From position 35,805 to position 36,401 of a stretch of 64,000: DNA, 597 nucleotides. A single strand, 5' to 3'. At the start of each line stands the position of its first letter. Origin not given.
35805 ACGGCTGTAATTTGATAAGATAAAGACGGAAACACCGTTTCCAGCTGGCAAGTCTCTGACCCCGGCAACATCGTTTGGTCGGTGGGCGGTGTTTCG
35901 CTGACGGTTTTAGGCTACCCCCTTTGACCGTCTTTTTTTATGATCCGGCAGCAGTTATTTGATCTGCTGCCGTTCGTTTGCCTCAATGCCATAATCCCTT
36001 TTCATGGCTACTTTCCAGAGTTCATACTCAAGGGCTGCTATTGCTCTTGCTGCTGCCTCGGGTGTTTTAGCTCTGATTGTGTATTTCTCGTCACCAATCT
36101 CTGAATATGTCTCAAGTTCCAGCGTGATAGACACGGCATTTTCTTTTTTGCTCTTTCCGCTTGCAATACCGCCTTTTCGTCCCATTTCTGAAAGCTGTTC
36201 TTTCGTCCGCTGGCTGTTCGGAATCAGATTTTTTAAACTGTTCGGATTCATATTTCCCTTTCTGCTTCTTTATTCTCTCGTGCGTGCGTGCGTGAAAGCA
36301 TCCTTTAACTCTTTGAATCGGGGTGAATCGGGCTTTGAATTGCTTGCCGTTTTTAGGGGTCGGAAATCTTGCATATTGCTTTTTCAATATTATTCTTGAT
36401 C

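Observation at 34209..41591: Capsid-less 7.4-kb integrative replicon (int, DnaB-like, iteron-Rep, Lar-like, Xis, XRE switch): satellite-like element with unexplained cargo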

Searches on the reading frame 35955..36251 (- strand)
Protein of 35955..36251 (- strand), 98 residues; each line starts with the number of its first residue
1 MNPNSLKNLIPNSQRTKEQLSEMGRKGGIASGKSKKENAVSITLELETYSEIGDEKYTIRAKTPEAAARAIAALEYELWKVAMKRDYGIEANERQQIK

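Call 6: search_protein_families(library=pfam, proteins=[window:35955-36251:-], max_evalue=0.01)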
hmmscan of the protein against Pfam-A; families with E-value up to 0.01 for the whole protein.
window:35955-36251:- (98 aa): 1 family
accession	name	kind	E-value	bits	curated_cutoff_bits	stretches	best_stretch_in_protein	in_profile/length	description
PF12998.12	ING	-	0.0062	17.5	23.9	1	17-78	38-99/102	Inhibitor of growth proteins N-terminal histone-binding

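Call 7: search_protein_families(library=phrogs, proteins=[window:35955-36251:-], max_evalue=0.01)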
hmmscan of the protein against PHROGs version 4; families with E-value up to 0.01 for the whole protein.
window:35955-36251:- (98 aa): 1 family
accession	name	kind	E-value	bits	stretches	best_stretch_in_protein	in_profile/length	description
phrog_2412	-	unknown function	1.7e-08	35.6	1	7-39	5-37/150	-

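Call 8: search_protein_families(library=ncbifam, proteins=[window:35955-36251:-], max_evalue=0.01)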
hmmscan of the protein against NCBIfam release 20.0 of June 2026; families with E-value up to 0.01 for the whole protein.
window:35955-36251:- (98 aa): 0 families

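Call 9: search_protein_families(library=padloc, proteins=[window:35955-36251:-], max_evalue=0.01)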
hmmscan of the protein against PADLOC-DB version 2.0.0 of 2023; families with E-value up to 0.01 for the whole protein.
window:35955-36251:- (98 aa): 1 family
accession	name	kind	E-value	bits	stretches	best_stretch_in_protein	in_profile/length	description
PDLC00489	JetB1|JetB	-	0.0015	16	1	7-46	132-171/235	DUF4194 domain; MukE-like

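Call 43: search_dna_similar(query=window:35955-36251:-, collection=phages, mode=protein, max_evalue=0.001, max_rows=15)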
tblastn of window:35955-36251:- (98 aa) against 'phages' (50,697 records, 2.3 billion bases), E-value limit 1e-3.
Records with a match: 10; places in all: 10; records where one place covers at least 80% of the query: 0.
Best place of each record, by identity: 60-80% 9; <60% 1.
By first word of the organism name: Streptococcus 10.
By host as written in the record: Streptococcus equinus Sb05 1; Streptococcus pyogenes M1_GAS 1; Streptococcus pyogenes MGAS2096 1; Streptococcus pyogenes ERR473551 1; Streptococcus pyogenes Manfredo 1; Streptococcus pyogenes Alab49 1; Streptococcus pyogenes HSC5 1; Streptococcus pyogenes ERR111889 1; and 2 more.
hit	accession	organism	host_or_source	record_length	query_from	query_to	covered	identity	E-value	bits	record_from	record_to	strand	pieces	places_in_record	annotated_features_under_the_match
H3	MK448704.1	Streptococcus phage Javan213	Streptococcus equinus Sb05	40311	7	39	34%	63.6%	7e-6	48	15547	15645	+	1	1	hypothetical protein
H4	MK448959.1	Streptococcus phage Javan488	Streptococcus pyogenes M1_GAS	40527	8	39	33%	62.5%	2e-5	47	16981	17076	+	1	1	hypothetical protein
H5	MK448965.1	Streptococcus phage Javan506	Streptococcus pyogenes MGAS2096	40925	8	39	33%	62.5%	2e-5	47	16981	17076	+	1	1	hypothetical protein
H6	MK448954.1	Streptococcus phage Javan476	Streptococcus pyogenes ERR473551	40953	8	39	33%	62.5%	2e-5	47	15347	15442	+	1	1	hypothetical protein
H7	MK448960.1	Streptococcus phage Javan492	Streptococcus pyogenes Manfredo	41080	8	39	33%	62.5%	2e-5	47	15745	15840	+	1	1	hypothetical protein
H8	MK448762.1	Streptococcus phage Javan447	Streptococcus pyogenes Alab49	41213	8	39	33%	62.5%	2e-5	47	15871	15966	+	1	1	hypothetical protein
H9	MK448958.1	Streptococcus phage Javan486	Streptococcus pyogenes HSC5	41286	8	39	33%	62.5%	2e-5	47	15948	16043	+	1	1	hypothetical protein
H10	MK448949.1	Streptococcus phage Javan460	Streptococcus pyogenes ERR111889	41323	8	39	33%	62.5%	2e-5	47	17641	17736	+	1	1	hypothetical protein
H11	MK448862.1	Streptococcus phage Javan178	Streptococcus equi 4047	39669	8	39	33%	62.5%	4e-5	46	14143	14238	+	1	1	none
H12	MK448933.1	Streptococcus phage Javan420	Streptococcus phocae C-4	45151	8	39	33%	59.4%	4e-4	43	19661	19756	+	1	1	hypothetical protein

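Call 46: get_annotated_region(hit=H4, flank=3500)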
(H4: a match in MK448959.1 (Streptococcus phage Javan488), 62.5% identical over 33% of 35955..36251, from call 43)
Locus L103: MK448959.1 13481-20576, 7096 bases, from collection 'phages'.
description: Streptococcus phage Javan488, complete genome.
organism: Streptococcus phage Javan488 (NCBI taxid 2548203)
taxonomy: Viruses; Duplodnaviria; Heunggongvirae; Uroviricota; Caudoviricetes
host: Streptococcus pyogenes M1_GAS; source: -; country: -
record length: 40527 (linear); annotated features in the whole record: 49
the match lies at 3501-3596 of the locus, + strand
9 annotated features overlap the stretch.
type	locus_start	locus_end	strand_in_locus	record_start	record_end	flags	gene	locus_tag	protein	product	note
CDS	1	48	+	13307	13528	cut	-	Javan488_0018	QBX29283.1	hypothetical protein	-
CDS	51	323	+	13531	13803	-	-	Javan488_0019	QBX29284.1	hypothetical protein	-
CDS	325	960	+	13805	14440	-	-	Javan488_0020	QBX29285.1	hypothetical protein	-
CDS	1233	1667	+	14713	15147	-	-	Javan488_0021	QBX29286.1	hypothetical protein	FIG01114733: hypothetical protein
CDS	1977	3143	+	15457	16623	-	-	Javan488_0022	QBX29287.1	DNA modification methylase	-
CDS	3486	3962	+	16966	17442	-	-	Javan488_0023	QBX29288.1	hypothetical protein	-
CDS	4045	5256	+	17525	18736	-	-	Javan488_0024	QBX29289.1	terminase large subunit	-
CDS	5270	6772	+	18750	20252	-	-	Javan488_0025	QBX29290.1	minor capsid protein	-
CDS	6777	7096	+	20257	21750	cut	-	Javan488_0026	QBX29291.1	minor capsid protein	-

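Call 47: get_annotated_region(hit=H3, flank=3500)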
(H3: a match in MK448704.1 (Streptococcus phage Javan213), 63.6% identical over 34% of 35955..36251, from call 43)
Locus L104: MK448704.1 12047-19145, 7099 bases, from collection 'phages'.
description: Streptococcus phage Javan213, complete genome.
organism: Streptococcus phage Javan213 (NCBI taxid 2548049)
taxonomy: Viruses; Duplodnaviria; Heunggongvirae; Uroviricota; Caudoviricetes
host: Streptococcus equinus Sb05; source: -; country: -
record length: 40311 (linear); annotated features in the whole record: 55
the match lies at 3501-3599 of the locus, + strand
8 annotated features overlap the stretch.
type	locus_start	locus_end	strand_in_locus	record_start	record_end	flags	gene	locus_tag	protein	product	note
CDS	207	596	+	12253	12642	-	-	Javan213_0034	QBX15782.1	hypothetical protein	-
CDS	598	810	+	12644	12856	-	-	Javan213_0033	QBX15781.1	hypothetical protein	-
CDS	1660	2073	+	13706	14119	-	-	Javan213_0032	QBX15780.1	hypothetical protein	FIG021474: Phage protein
CDS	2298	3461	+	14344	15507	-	-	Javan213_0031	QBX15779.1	DNA modification methylase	-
CDS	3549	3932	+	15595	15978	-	-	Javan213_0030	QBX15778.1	hypothetical protein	-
CDS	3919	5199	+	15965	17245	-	-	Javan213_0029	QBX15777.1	terminase large subunit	-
CDS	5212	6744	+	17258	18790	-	-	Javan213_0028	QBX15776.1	portal protein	-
CDS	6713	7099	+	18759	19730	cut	-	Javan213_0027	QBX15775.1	hypothetical protein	-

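Call 48: search_protein_families(library=phrogs, proteins=[L103:3486-3962:+, L104:3549-3932:+], max_evalue=0.01)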
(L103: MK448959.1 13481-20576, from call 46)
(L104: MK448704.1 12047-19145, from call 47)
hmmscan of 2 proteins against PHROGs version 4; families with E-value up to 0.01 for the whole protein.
L103:3486-3962:+ (158 aa): 3 families
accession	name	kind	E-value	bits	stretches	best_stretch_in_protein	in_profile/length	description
phrog_2412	-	unknown function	2.9e-60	203.7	1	1-158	1-148/150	-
phrog_26239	-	unknown function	9.9e-05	23.7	1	28-144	29-133/146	-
phrog_22287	-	unknown function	0.00039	21.6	1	81-136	15-73/76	-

L104:3549-3932:+ (127 aa): 2 families
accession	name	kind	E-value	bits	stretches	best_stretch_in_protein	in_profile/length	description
phrog_2412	-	unknown function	4.2e-45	154.5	1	1-117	21-137/150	-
phrog_26239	-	unknown function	0.00074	20.9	1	4-87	23-102/146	-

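Call 49: search_protein_families(library=pfam, proteins=[L103:3486-3962:+, L104:3549-3932:+], max_evalue=0.01)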
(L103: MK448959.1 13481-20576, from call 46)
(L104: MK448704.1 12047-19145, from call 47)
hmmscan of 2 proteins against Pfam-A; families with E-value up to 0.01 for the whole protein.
L103:3486-3962:+ (158 aa): 0 families

L104:3549-3932:+ (127 aa): 2 families
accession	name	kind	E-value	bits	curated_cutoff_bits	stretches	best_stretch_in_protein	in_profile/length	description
PF18932.5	DUF5681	-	0.00099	20.1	27.5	1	11-76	12-72/77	Family of unknown function (DUF5681)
PF04574.18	DUF592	-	0.0077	16.5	24.5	1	15-97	40-117/153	Protein of unknown function (DUF592)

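Call 50: find_homologous_proteins(query=window:35955-36251:-, max_evalue=0.001)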
Query window:35955-36251:- (98 aa): 12 proteins with E <= 0.001 among 28 candidates.
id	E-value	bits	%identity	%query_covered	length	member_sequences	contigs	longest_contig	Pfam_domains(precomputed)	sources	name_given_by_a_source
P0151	6.4e-55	201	100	100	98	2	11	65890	-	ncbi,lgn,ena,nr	ncbi:MAG: hypothetical protein IKE94_16735 [Aeriscardovia sp.]|nr:hypothetical protein [Aeriscardovi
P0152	5.9e-32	127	75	90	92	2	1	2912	-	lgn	-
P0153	9.0e-30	120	70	90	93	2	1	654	-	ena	-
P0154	2.8e-27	112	66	90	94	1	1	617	-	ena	-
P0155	3.3e-13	67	51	84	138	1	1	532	-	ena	-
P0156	4.3e-13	67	55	77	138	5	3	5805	-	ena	-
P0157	4.5e-13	67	51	84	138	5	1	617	-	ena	-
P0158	5.7e-13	67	51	84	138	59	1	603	-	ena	-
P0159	2.5e-9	55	75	41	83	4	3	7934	-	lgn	-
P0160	7.2e-7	47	48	61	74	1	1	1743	-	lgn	-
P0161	8.3e-7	47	84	33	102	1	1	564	-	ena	-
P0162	1.7e-5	43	86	29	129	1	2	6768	-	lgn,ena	-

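Call 52: find_encoding_contigs(protein=P0156, flank=10000, max_places=4)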
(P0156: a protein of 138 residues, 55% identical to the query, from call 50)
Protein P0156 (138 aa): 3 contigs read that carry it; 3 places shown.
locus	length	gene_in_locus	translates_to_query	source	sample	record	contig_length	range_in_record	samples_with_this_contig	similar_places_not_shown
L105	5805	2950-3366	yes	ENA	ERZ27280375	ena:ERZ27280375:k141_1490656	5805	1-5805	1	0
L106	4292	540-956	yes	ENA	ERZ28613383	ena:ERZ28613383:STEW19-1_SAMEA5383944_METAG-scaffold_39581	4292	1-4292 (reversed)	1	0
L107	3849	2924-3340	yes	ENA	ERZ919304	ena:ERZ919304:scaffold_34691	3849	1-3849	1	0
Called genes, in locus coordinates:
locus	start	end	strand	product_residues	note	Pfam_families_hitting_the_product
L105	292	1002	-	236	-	-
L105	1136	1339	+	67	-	-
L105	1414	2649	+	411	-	PF09681:Phage_rep_org_N (weak), PF14297:Lin1244_N (weak)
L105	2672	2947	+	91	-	-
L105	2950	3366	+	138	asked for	-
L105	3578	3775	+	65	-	-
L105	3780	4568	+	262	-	-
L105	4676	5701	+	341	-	PF04542:Sigma70_r2, PF04545:Sigma70_r4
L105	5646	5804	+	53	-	?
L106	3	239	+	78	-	?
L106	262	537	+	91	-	-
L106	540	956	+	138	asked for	-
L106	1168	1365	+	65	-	-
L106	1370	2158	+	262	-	-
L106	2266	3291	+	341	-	PF04542:Sigma70_r2, PF04545:Sigma70_r4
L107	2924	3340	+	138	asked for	-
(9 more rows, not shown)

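Call 53: find_encoding_contigs(protein=P0159, flank=10000, max_places=4)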
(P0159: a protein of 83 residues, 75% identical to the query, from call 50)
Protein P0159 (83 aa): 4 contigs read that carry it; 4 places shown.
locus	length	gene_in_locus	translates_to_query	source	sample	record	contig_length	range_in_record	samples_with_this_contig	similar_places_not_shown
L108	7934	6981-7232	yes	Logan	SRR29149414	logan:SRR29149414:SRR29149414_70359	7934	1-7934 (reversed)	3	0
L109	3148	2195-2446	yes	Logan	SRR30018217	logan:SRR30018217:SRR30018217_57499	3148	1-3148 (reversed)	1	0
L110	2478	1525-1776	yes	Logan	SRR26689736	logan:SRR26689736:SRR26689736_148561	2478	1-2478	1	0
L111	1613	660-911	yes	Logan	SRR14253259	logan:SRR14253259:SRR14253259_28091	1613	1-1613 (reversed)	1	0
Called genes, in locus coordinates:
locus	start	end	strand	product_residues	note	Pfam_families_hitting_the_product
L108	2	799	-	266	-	?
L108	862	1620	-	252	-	-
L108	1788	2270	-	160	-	PF01381:HTH_3 (weak), PF13443:HTH_26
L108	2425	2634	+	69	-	PF01381:HTH_3, PF13443:HTH_26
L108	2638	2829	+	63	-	-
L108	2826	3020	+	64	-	-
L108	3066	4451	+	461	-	PF13148:DUF3987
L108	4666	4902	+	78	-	-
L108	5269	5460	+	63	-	-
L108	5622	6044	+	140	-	PF14265:DUF4355 (faint)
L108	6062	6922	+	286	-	-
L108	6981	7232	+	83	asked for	-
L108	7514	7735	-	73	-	PF00665:rve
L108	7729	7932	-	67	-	?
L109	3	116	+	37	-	?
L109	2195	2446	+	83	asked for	-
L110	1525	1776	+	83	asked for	-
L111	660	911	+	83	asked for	-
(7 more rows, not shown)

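Call 54: find_encoding_contigs(protein=P0162, flank=10000, max_places=4)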
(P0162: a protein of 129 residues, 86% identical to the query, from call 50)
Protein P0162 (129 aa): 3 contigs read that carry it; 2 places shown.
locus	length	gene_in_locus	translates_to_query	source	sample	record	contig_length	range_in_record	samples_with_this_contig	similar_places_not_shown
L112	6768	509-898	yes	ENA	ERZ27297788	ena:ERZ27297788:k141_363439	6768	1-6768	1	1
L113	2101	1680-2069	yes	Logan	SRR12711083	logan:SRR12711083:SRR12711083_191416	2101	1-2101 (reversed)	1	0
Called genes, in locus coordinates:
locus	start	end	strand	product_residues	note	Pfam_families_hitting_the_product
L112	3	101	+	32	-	?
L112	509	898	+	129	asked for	-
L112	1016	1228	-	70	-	-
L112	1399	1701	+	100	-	-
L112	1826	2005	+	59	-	-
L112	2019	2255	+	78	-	-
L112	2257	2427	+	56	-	-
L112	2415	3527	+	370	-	PF00589:Phage_integrase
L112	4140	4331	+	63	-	-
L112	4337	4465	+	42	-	-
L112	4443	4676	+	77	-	-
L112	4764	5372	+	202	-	PF19808:DUF6291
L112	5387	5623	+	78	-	-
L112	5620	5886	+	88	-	-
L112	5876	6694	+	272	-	-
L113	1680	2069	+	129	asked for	-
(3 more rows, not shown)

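Call 56: search_solved_structures(query=L103:3486-3962:+, max_evalue=10)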
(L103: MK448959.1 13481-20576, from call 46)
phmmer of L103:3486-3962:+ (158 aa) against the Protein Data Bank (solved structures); distinct sequences matched with E-value up to 10: 0.

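Call 80: predict_structure(alignment_id=A4)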
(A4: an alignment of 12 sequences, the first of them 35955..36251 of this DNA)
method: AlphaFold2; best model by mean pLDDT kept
length: 98 residues; sequences in the alignment: 12
mean_pLDDT: 59.8   pTM: 0.34
mean pLDDT of the five models: 59.8, 59.1, 59.0, 58.0, 57.1
residues with pLDDT >= 90: 0; 70-90: 26; 50-70: 51; < 50: 21
segments of 3 or more residues with pLDDT < 50: 27-39, 93-98
pLDDT, mean of each block of 10 residues (from residue 1): 51 60 52 46 56 65 75 78 65 46
secondary structure, 60 per line:
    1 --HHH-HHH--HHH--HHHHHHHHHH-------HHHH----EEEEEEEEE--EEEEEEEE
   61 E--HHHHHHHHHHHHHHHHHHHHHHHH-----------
elements in order: H17-26 H34-37 E42-50 E53-61 H64-87

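Call 100: search_dna_similar(query=L103:3486-3962:+, collection=phages, mode=protein, max_evalue=0.00001, max_rows=40, rows=spread)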
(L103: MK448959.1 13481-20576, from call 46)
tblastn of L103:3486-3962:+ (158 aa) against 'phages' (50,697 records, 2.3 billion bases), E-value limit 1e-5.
Records with a match: 76; places in all: 76; records where one place covers at least 80% of the query: 47.
Best place of each record, by identity: >=99% 7; 90-95% 2; 80-90% 1; 60-80% 10; <60% 56.
By first word of the organism name: Streptococcus 73; Bacteriophage 2; Campylobacter 1.
By host as written in the record: - 7; Streptococcus pyogenes MGAS315 2; Streptococcus pneumoniae 34/3 2; Streptococcus pneumoniae SA42 2; Streptococcus pneumoniae BHN167 2; Streptococcus pneumoniae Rx1 2; Streptococcus pneumoniae ST556 2; Streptococcus pneumoniae 32F/2 2; and 51 more.
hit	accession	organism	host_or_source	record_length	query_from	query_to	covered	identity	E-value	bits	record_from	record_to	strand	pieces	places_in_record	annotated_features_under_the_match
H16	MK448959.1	Streptococcus phage Javan488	Streptococcus pyogenes M1_GAS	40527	1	158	100%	100.0%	1e-94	304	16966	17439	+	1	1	hypothetical protein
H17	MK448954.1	Streptococcus phage Javan476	Streptococcus pyogenes ERR473551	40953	1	158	100%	100.0%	1e-94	304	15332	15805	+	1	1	hypothetical protein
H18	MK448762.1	Streptococcus phage Javan447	Streptococcus pyogenes Alab49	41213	1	158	100%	100.0%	1e-94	304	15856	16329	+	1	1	hypothetical protein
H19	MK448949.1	Streptococcus phage Javan460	Streptococcus pyogenes ERR111889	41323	1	158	100%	100.0%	1e-94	304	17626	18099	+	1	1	hypothetical protein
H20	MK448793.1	Streptococcus phage Javan523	Streptococcus pyogenes MGAS8232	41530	1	158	100%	69.6%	1e-61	209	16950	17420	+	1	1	hypothetical protein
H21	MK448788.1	Streptococcus phage Javan511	Streptococcus pyogenes MGAS315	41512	1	158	100%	68.4%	1e-60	206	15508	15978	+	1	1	hypothetical protein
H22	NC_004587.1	Streptococcus phage 315.4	Streptococcus pyogenes MGAS315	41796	1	158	100%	68.4%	1e-60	206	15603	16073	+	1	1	hypothetical protein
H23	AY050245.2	Streptococcus phage phiNIH1.1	-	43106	1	158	100%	68.4%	1e-60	206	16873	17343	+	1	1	hypothetical protein-phage associated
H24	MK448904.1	Streptococcus phage Javan316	Streptococcus mitis M3-4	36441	1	158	100%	53.8%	7e-42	153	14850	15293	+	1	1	hypothetical protein | terminase large subunit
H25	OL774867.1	Streptococcus phage MismyG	Streptococcus mitis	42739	1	127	80%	53.5%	1e-35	135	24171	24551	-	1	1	stress-induced protein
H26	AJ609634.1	Streptococcus phage EJ-1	Streptococcus pneumoniae 101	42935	1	127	80%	52.8%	2e-35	134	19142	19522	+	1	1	hypothetical protein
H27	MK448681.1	Streptococcus phage Javan141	Streptococcus dysgalactiae ERR085062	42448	1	124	78%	53.2%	6e-33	127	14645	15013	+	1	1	hypothetical protein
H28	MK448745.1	Streptococcus phage Javan381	Streptococcus parasanguinis SRR387741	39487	5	128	78%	52.0%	7e-29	116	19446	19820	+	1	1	hypothetical protein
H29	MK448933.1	Streptococcus phage Javan420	Streptococcus phocae C-4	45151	1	118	75%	54.2%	5e-35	133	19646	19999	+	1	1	hypothetical protein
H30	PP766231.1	Streptococcus phage phiGBSVK-E1_GBSInt8.1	Streptococcus agalactiae JN_AR_GBS119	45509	1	123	78%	50.4%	6e-31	122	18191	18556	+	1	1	hypothetical protein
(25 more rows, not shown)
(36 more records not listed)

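Call 115: find_related_loci(query=A4, collection=viral_contigs, flank=5000)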
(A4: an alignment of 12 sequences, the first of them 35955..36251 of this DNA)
Query A4 (98 aa) in viral_contigs; peptide patterns used: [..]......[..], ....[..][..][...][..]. (x = any residue, [..] = any of these).
51 stretches matched a pattern; 18 encode a relative of the query (tblastn E <= 1e-3); 18 distinct loci.
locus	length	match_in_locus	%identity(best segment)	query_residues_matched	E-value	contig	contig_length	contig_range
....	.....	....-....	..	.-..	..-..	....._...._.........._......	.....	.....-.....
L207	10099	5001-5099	73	7-39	1e-11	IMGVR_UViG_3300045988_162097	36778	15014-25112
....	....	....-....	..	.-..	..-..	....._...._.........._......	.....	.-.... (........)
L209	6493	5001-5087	69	8-36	6e-10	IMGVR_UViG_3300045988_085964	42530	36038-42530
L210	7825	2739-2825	69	8-36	1e-9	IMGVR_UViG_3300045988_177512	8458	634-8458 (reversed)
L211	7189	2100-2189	70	8-37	2e-9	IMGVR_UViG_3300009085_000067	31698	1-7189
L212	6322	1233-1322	70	8-37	2e-9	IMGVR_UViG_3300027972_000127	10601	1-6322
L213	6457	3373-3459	66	8-36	5e-9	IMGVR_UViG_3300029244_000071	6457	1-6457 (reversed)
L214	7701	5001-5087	66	8-36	6e-9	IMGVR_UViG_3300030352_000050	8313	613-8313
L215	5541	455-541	66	8-36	6e-9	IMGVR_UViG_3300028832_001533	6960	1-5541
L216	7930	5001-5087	66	8-36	6e-9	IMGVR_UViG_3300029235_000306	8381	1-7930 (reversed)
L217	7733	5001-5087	62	8-36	3e-8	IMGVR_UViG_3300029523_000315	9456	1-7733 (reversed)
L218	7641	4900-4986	62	8-36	3e-8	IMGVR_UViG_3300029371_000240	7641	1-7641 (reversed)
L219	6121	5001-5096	59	8-39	4e-8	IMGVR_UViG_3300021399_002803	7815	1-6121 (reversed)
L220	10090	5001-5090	53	7-36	4e-7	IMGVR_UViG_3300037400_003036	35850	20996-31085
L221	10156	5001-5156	40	8-58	4e-6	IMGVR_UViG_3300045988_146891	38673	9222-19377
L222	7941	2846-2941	51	2-36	7e-6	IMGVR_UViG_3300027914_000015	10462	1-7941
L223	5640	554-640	52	8-36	1e-5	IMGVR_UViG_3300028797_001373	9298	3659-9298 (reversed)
